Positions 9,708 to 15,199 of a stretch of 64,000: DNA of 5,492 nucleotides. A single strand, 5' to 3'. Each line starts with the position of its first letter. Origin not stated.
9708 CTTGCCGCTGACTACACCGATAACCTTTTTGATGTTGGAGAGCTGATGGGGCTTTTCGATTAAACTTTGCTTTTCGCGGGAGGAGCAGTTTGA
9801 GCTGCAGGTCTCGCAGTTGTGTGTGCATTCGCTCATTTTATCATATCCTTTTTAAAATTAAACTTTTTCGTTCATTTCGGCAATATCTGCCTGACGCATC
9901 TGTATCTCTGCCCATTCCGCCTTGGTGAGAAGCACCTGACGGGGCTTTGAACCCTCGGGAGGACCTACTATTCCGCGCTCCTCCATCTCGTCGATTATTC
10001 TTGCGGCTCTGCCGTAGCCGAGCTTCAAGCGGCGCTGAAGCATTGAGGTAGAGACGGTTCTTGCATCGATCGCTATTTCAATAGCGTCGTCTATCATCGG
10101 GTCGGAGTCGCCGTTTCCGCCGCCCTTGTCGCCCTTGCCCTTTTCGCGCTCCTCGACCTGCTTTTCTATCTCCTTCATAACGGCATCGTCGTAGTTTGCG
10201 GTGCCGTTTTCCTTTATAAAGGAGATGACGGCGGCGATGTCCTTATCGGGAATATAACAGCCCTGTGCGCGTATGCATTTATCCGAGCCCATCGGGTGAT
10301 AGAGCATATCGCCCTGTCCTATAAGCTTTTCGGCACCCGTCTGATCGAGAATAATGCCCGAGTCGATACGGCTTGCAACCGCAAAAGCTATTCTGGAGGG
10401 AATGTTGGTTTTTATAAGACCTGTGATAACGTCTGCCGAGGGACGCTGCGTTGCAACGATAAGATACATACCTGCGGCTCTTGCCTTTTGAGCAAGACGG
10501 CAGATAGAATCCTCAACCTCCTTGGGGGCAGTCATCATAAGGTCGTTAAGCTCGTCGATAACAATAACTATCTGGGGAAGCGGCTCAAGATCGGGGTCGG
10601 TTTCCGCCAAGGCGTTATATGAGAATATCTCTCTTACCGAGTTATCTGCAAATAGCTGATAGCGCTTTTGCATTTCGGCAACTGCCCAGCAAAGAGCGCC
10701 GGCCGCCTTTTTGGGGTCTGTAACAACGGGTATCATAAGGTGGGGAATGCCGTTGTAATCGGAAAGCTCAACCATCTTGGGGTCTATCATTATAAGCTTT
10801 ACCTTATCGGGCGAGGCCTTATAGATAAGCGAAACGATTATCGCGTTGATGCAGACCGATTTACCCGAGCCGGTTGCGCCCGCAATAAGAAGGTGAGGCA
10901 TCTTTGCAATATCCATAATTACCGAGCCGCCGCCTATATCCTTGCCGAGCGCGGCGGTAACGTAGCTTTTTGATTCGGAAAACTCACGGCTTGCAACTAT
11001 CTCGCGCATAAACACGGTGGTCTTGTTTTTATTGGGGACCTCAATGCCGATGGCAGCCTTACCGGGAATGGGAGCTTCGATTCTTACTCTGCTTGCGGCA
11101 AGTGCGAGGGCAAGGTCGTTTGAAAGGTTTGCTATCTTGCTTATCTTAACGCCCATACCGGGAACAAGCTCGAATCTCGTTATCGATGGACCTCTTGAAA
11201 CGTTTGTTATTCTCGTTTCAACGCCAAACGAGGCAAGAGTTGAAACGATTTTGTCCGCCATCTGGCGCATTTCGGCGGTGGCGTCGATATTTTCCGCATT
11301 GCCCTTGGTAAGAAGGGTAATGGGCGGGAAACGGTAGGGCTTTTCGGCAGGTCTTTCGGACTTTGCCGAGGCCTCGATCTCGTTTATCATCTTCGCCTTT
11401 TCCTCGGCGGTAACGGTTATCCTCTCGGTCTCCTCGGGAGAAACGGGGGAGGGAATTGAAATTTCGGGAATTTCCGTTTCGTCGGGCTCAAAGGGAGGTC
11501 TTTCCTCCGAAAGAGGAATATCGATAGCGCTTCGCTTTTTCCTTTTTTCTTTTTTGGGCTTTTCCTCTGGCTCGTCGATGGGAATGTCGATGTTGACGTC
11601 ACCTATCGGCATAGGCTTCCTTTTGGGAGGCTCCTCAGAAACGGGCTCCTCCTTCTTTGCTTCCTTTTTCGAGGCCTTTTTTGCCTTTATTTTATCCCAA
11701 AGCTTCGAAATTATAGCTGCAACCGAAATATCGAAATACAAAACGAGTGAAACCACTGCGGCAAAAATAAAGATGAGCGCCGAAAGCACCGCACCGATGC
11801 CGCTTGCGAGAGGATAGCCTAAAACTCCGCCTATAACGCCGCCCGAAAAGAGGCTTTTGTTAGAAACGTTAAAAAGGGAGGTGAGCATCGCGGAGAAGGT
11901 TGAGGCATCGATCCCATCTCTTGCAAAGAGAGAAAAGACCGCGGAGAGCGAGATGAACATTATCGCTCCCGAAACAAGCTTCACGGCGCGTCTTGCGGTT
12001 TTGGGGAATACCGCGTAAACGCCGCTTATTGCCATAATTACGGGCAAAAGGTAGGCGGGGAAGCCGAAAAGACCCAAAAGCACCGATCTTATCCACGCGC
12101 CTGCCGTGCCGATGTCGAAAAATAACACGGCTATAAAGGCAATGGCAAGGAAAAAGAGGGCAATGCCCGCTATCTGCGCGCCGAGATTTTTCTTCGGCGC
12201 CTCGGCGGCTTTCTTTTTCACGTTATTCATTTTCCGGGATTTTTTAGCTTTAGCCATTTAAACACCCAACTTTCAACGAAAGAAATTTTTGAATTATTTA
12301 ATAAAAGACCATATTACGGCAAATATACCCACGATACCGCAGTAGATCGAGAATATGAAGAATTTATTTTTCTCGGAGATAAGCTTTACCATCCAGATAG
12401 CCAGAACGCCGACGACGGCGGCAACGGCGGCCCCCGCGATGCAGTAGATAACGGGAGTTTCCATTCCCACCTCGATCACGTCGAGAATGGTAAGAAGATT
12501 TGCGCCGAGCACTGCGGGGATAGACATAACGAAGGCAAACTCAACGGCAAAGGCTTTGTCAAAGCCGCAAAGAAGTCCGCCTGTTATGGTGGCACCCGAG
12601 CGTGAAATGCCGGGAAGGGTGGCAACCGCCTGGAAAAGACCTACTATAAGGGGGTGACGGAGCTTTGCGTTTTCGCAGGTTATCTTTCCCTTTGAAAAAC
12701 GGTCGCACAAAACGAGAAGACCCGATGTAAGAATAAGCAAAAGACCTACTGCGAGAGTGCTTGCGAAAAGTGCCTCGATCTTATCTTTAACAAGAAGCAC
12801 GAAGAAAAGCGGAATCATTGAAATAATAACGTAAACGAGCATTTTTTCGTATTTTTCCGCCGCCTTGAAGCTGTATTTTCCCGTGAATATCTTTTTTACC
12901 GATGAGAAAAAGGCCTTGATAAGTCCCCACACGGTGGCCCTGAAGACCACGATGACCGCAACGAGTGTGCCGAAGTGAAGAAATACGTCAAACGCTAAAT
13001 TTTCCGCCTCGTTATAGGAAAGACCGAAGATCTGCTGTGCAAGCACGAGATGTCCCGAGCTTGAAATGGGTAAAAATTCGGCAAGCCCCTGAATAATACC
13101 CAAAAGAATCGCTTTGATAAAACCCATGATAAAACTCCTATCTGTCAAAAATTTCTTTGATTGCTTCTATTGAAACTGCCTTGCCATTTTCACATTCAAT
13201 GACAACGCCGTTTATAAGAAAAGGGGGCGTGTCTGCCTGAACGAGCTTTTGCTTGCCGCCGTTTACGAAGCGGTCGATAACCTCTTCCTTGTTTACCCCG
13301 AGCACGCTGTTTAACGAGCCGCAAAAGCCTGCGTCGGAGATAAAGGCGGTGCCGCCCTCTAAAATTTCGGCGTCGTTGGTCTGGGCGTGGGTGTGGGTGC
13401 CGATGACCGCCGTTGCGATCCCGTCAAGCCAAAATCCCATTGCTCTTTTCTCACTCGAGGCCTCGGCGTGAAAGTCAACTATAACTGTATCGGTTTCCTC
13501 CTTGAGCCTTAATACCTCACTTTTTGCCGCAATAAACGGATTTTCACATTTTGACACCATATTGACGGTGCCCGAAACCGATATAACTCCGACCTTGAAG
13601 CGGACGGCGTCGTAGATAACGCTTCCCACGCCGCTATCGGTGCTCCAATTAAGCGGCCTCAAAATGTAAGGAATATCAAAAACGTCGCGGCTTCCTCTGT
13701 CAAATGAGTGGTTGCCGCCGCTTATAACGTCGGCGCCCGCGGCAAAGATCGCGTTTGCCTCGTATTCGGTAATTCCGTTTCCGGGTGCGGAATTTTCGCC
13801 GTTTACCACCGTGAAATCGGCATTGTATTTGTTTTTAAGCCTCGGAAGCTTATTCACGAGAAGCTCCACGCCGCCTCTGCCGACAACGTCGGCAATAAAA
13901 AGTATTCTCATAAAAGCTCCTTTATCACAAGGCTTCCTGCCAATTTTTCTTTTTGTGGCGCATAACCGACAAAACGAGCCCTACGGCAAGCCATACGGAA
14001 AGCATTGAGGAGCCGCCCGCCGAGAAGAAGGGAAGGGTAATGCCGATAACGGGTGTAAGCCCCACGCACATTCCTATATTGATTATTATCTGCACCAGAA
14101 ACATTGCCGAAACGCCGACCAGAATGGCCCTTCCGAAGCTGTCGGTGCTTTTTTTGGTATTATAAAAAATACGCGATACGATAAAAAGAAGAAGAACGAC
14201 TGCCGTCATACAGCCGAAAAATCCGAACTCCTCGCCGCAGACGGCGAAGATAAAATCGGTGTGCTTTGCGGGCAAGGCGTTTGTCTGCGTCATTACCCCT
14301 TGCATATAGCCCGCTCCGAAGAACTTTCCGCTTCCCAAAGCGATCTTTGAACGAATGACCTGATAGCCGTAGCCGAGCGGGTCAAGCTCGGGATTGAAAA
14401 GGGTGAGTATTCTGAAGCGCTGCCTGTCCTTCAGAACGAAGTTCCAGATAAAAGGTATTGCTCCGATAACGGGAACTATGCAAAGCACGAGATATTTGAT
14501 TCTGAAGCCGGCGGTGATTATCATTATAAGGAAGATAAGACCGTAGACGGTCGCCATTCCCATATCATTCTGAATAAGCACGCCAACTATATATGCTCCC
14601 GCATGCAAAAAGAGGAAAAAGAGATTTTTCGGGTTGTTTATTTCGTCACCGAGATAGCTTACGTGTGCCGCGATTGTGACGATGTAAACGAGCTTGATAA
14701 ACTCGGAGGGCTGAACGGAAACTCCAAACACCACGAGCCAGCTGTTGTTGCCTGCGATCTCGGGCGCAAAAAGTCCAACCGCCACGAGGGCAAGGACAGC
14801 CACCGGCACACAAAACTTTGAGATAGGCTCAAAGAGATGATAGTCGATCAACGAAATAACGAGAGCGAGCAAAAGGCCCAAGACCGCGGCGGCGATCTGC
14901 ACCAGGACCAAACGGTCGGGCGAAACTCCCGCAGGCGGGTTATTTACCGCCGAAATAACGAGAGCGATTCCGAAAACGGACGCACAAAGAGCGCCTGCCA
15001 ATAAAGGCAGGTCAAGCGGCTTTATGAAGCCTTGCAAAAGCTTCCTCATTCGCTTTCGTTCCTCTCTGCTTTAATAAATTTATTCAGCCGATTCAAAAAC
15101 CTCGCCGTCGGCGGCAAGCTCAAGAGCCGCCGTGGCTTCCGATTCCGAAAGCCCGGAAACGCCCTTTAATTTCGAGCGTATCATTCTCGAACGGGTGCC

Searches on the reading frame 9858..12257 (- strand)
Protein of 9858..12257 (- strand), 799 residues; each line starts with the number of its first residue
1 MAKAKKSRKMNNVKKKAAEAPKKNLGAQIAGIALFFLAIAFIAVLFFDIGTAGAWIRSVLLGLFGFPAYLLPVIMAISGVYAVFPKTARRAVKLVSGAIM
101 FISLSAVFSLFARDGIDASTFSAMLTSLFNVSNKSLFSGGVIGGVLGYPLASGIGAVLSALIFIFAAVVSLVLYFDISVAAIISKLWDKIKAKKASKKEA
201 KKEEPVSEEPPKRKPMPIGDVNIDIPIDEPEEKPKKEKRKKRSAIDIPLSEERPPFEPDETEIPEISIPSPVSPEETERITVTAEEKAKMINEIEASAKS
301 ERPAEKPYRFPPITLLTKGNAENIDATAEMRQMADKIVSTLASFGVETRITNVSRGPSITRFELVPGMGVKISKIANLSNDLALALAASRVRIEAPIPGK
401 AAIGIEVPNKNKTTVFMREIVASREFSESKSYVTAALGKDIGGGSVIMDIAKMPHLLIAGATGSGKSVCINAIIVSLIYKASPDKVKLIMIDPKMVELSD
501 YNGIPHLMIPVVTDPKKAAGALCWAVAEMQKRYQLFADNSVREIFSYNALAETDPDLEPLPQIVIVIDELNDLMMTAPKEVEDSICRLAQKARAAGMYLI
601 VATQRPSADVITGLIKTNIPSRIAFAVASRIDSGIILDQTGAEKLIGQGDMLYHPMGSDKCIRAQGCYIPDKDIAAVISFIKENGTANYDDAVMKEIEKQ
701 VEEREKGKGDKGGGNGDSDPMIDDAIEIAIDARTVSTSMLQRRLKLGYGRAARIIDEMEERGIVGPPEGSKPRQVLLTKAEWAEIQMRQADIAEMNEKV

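Call 21: search_protein_families(library=pfam, proteins=[window:9858-12257:-], max_evalue=0.0001)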
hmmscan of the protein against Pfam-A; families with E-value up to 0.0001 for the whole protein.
window:9858-12257:- (799 aa): 4 families
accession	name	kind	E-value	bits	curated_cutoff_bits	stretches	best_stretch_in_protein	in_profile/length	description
PF01580.24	FtsK_SpoIIIE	-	1.4e-66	224.5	24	1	418-607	3-220/221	FtsK/SpoIIIE family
PF17854.6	FtsK_alpha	-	9.6e-32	109.6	22.9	1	310-409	1-101/101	FtsK alpha domain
PF09397.16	FtsK_gamma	-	1.6e-27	95.4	30.6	1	717-777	2-62/63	Ftsk gamma domain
PF13491.11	FtsK_4TM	-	1.1e-11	45.2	23.1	1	49-185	47-169/171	4TM region of DNA translocase FtsK/SpoIIIE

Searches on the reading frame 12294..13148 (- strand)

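Call 21: search_protein_families(library=pfam, proteins=[window:12294-13148:-], max_evalue=0.0001)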
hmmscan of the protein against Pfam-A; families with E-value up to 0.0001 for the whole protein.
window:12294-13148:- (284 aa): 1 family
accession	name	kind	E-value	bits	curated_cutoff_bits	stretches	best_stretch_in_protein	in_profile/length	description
PF02673.24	BacA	-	9.8e-72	242.2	33.4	1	13-276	1-257/257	Bacitracin resistance protein BacA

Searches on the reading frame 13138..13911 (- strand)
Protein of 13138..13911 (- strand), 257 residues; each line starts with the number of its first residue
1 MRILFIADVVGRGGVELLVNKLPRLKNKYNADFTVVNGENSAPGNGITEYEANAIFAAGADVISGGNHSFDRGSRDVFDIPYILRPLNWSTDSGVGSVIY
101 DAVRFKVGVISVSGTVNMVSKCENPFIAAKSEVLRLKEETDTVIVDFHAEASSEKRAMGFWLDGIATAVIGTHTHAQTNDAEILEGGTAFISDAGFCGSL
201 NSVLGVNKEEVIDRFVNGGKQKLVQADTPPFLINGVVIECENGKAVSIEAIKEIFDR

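Call 21: search_protein_families(library=pfam, proteins=[window:13138-13911:-], max_evalue=0.0001)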
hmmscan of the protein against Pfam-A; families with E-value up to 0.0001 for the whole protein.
window:13138-13911:- (257 aa): 2 families
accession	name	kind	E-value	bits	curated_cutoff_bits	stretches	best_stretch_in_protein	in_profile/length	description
PF13277.11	YmdB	-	1.7e-81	273.6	27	1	4-251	1-253/253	YmdB-like protein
PF00149.33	Metallophos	-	7.7e-09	36.7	21.5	1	1-176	1-190/191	Calcineurin-like phosphoesterase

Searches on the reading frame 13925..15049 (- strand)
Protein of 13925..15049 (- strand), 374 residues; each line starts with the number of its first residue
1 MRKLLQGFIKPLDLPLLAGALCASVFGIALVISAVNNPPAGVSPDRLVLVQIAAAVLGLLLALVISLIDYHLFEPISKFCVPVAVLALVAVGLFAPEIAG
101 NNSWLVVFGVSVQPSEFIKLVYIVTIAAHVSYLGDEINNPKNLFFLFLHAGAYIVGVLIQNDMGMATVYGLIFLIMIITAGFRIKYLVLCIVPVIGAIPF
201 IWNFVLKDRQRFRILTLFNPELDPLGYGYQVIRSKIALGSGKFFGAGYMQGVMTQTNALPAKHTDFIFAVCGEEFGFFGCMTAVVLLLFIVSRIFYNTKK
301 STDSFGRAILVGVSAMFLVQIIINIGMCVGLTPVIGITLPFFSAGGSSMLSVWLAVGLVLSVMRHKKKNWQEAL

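Call 21: search_protein_families(library=pfam, proteins=[window:13925-15049:-], max_evalue=0.0001)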
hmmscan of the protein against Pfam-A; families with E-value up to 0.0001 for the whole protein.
window:13925-15049:- (374 aa): 1 family
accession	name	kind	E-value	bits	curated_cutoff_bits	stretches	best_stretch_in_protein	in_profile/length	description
PF01098.24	FTSW_RODA_SPOVE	-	2.9e-80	270.4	26.4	1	25-367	13-355/356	Cell cycle protein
